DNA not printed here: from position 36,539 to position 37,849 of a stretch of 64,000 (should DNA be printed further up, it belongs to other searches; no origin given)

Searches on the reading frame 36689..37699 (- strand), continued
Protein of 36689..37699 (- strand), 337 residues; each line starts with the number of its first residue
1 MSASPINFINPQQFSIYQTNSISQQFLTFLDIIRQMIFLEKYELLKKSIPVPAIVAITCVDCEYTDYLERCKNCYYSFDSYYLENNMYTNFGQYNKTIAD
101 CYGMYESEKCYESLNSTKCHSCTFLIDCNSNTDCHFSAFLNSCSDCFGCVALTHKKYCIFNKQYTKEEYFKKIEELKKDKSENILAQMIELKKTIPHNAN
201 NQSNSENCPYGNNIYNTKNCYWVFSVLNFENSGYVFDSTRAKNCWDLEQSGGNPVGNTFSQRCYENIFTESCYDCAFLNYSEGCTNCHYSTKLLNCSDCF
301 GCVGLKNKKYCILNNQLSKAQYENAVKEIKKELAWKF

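Call 77: search_solved_structures(query=A2, max_evalue=10, show_alignments=3)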
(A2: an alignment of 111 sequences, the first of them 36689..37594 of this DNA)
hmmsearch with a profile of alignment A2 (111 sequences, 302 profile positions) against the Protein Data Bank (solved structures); distinct sequences matched with E-value up to 10: 3.
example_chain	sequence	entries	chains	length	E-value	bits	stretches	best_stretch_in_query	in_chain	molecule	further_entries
3srt_A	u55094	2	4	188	0.33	13.6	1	131-197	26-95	Maltose O-acetyltransferase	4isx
2kmz_A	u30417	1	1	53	3.1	10.4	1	96-124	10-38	Tumor necrosis factor receptor superfamily member 12A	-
3rf2_A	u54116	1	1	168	3.5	10.2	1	130-175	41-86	30S ribosomal protein S8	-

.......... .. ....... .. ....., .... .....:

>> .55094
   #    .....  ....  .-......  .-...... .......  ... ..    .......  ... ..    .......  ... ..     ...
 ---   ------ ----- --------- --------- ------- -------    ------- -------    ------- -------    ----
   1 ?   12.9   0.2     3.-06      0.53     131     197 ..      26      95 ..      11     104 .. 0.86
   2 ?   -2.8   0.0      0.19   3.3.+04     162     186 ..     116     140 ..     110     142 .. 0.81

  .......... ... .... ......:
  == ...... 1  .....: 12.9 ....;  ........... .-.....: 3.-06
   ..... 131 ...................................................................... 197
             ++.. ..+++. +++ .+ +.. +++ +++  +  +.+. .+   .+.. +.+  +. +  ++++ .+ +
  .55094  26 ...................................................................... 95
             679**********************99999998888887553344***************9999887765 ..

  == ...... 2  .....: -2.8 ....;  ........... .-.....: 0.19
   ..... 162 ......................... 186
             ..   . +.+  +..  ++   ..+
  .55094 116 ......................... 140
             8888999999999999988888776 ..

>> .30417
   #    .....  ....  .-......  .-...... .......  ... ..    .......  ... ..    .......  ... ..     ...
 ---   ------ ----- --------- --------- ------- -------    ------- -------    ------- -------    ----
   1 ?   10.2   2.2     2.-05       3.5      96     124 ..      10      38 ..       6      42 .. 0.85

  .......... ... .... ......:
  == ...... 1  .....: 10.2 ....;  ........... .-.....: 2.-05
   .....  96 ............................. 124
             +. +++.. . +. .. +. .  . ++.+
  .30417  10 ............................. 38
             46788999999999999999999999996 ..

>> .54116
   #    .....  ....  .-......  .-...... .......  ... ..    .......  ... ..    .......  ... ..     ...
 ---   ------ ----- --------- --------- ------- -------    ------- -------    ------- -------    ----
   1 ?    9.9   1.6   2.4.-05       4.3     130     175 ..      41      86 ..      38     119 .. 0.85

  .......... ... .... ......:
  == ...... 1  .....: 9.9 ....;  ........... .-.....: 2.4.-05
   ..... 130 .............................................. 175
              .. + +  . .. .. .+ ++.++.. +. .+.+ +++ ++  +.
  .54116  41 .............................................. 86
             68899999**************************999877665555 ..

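Call 78: search_protein_families(library=phrogs, proteins=[window:36689-37594:-, L001:1848-2123:+], max_evalue=0.01)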
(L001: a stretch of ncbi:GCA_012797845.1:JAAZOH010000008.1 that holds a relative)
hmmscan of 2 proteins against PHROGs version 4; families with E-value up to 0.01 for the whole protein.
window:36689-37594:- (302 aa): 1 family
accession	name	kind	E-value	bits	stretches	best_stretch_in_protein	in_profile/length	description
phrog_15341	-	unknown function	0.00057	20.4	0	22-209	70-253/276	-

L001:1848-2123:+ (92 aa): 3 families
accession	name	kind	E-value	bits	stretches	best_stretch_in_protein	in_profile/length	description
phrog_5602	-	unknown function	0.0042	17.7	1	25-63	13-53/60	-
phrog_6504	-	unknown function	0.0057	17.8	0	31-61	8-43/61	-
phrog_4152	-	unknown function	0.0092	17.3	1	19-85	63-133/138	-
